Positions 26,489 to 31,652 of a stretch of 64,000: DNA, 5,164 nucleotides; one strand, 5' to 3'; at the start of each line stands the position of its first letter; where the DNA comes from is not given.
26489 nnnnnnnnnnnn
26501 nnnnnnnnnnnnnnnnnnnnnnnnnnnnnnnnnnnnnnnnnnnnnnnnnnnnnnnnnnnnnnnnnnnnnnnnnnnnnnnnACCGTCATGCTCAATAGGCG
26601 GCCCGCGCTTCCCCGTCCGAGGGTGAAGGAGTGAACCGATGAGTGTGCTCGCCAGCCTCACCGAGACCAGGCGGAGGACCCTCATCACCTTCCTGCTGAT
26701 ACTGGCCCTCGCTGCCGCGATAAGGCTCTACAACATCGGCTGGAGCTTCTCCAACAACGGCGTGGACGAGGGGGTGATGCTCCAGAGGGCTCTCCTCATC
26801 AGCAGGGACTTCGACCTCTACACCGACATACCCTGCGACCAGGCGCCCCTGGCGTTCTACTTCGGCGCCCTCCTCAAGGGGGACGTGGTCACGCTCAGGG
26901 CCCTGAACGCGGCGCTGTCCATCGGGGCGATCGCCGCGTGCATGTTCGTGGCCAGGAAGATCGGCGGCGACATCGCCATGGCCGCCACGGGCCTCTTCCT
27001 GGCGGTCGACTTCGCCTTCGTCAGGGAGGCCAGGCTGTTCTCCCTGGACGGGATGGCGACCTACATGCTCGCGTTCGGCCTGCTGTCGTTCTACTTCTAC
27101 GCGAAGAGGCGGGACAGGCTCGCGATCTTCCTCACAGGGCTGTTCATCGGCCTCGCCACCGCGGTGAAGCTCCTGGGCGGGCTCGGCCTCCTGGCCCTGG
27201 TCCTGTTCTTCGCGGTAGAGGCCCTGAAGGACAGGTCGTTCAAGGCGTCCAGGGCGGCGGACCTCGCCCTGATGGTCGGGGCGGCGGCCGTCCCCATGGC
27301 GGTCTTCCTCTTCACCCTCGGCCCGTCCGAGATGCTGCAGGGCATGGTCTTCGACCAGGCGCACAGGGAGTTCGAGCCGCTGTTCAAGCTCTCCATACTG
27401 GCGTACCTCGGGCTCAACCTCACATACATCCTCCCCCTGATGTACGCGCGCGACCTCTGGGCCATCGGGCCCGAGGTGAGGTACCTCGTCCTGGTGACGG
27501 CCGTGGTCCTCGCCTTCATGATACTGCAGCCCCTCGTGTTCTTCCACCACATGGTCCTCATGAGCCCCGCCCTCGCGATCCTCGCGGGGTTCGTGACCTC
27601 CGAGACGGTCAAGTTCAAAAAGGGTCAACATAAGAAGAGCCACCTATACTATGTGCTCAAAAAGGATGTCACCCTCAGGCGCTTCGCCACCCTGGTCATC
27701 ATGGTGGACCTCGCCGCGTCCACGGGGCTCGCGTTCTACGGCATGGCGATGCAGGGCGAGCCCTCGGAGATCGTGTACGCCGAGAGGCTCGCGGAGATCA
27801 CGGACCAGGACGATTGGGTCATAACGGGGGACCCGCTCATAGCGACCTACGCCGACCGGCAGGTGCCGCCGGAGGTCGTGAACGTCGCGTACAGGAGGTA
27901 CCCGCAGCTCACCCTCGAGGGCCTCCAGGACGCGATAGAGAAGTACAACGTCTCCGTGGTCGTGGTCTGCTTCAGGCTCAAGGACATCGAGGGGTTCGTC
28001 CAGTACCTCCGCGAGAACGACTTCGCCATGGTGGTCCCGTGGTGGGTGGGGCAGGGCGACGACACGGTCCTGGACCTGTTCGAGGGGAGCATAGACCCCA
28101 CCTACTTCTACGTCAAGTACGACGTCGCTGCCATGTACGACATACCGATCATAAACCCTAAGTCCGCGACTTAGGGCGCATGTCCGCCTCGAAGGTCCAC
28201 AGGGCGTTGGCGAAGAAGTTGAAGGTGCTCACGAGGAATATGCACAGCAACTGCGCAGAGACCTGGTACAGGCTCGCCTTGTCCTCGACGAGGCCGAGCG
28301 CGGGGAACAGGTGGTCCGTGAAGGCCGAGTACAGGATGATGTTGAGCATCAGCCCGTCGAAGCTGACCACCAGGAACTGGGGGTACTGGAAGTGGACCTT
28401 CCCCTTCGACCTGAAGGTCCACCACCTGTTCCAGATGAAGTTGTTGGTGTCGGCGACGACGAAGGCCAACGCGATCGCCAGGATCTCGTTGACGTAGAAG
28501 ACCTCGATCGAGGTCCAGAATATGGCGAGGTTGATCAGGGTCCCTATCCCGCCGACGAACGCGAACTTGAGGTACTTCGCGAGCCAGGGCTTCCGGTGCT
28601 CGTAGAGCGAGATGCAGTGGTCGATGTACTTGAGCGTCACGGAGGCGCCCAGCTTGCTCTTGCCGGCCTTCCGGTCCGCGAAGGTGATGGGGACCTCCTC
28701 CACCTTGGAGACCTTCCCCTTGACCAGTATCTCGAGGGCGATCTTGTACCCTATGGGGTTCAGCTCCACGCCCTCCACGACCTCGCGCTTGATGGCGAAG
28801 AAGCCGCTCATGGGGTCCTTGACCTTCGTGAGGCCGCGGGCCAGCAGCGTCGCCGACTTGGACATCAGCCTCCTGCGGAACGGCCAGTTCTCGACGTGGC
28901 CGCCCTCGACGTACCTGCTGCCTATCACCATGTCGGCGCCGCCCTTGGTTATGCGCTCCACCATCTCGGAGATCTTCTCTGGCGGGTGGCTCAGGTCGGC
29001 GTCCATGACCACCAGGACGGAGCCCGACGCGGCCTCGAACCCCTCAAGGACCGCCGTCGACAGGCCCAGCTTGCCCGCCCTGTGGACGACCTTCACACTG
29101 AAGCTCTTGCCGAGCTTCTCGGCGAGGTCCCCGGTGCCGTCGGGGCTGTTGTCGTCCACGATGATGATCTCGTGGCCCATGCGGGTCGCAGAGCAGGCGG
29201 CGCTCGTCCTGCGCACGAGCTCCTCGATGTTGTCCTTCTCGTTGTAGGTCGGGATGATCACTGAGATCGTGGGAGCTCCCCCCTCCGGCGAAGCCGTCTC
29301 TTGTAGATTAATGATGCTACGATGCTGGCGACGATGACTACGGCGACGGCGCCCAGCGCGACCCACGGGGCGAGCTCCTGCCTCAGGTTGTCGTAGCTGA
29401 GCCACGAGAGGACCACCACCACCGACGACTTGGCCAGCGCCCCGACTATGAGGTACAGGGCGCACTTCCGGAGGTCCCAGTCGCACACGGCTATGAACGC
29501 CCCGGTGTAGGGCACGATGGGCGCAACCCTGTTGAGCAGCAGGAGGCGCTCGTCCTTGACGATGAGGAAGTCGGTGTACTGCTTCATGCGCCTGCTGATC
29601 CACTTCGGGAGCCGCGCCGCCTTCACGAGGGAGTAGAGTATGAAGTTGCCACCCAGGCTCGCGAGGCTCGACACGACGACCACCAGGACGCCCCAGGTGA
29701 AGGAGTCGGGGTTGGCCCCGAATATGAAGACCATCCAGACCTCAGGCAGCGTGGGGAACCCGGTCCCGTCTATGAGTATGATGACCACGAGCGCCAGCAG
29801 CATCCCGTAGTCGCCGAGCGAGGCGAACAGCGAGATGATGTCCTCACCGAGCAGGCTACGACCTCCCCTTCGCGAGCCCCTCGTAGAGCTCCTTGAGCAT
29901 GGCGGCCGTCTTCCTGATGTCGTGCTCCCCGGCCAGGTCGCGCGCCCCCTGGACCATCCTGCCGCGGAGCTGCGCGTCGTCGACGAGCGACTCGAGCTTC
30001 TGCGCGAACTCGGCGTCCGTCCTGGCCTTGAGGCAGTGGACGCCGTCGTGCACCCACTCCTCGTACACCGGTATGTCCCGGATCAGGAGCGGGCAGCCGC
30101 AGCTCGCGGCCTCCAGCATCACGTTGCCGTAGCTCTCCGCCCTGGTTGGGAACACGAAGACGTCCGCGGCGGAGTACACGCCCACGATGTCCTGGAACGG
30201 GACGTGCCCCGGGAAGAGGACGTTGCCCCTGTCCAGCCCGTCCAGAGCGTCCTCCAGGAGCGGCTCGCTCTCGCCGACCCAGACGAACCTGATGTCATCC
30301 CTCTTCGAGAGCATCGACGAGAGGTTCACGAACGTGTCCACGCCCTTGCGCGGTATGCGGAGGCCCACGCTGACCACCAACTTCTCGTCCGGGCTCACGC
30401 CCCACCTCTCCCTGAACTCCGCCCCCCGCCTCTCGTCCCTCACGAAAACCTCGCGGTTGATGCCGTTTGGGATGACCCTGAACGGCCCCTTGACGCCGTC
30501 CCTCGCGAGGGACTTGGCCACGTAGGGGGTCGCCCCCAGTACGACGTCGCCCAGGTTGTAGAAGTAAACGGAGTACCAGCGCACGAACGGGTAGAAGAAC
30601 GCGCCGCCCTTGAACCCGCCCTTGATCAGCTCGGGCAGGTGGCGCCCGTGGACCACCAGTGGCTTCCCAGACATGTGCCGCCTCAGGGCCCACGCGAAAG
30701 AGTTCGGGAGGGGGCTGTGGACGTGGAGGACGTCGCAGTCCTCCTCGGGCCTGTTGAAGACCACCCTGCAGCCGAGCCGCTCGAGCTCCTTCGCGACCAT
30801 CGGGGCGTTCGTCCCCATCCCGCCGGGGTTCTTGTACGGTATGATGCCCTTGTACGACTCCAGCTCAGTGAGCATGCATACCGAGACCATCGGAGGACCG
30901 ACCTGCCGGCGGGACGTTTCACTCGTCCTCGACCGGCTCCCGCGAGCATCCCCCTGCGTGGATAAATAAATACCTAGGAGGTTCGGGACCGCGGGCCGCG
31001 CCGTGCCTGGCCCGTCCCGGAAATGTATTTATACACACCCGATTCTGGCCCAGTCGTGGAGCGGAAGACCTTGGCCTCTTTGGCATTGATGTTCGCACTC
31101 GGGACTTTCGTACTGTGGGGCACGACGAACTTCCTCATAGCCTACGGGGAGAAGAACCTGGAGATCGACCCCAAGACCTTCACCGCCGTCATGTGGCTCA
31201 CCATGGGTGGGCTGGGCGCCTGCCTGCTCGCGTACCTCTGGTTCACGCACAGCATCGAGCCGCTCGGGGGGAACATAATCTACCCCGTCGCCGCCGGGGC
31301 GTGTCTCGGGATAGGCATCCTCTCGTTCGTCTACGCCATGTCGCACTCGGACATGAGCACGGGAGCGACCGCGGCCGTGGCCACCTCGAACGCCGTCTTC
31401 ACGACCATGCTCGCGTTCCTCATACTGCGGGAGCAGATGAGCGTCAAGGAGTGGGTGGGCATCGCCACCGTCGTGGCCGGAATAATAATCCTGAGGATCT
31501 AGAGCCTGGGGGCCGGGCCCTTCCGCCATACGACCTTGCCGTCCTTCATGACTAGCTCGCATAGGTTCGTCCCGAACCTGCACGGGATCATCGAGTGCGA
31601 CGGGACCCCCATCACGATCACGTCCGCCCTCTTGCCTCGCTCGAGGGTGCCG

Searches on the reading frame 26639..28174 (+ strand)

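Call 26: search_protein_families(library=pfam, proteins=[window:26639-28174:+], max_evalue=0.001)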
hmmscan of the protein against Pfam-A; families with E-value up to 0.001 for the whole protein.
window:26639-28174:+ (511 aa): 2 families
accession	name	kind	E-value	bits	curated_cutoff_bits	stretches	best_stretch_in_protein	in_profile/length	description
PF02366.24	PMT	-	4.6e-10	39.9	22.7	1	82-226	81-236/245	Dolichyl-phosphate-mannose-protein mannosyltransferase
PF13231.12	PMT_2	-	2.5e-05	25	26.1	1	81-220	19-157/160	Dolichyl-phosphate-mannose-protein mannosyltransferase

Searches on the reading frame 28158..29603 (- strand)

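Call 26: search_protein_families(library=pfam, proteins=[window:28158-29603:-], max_evalue=0.001)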
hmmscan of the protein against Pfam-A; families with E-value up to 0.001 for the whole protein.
window:28158-29603:- (481 aa): 3 families
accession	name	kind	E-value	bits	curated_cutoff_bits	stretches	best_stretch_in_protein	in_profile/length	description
PF00535.33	Glycos_transf_2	-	2.8e-38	131.9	23.3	1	114-277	1-165/168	Glycosyl transferase family 2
PF04138.20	GtrA_DPMS_TM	-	3.9e-21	75.9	26.1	1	346-471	1-117/117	GtrA/DPMS, transmembrane domain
PF13641.12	Glyco_tranf_2_3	-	2.7e-10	41.1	27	1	111-277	1-172/230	Glycosyltransferase like family 2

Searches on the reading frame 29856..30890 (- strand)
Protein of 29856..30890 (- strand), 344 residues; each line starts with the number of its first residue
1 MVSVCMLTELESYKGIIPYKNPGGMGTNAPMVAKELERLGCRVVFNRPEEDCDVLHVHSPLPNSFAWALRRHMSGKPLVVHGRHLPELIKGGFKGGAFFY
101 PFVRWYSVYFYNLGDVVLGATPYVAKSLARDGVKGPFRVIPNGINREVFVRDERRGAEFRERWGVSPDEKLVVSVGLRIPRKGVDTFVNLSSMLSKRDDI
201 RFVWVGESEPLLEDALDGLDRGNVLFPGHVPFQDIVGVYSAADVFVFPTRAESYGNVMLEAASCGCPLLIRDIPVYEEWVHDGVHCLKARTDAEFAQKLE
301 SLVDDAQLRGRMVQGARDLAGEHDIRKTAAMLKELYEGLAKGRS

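Call 26: search_protein_families(library=pfam, proteins=[window:29856-30890:-], max_evalue=0.001)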
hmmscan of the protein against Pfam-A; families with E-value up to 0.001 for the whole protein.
window:29856-30890:- (344 aa): 6 families
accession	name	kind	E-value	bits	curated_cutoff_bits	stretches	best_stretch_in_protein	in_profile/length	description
PF13692.12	Glyco_trans_1_4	-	1.3e-23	84.3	27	1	170-305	2-142/142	Glycosyl transferases group 1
PF00534.26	Glycos_transf_1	-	1.5e-23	83.6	26.4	1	158-317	4-170/172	Glycosyl transferases group 1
PF13439.12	Glyco_transf_4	-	6.9e-15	55.9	28.5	1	49-147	70-169/170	Glycosyltransferase Family 4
PF13524.12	Glyco_trans_1_2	-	2.1e-11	44.4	25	1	195-330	10-140/144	Glycosyl transferase-like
PF13579.12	Glyco_trans_4_4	-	1.1e-09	39.2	29.7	1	49-143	69-158/158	Glycosyl transferase 4-like domain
PF20706.3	GT4-conflict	-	0.00094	18.7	26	0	239-271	279-311/385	Family 4 Glycosyltransferase in conflict systems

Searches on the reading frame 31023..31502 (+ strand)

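Call 26: search_protein_families(library=pfam, proteins=[window:31023-31502:+], max_evalue=0.001)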
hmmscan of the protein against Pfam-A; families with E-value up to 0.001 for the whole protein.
window:31023-31502:+ (159 aa): 2 families
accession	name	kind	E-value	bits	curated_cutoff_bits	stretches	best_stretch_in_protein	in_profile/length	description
PF00892.27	EamA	-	1.2e-13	51.9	28.2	1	21-157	3-133/135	EamA-like transporter family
PF10639.15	TMEM234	-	1.1e-05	25.9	30.1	1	30-157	6-112/113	Putative transmembrane family 234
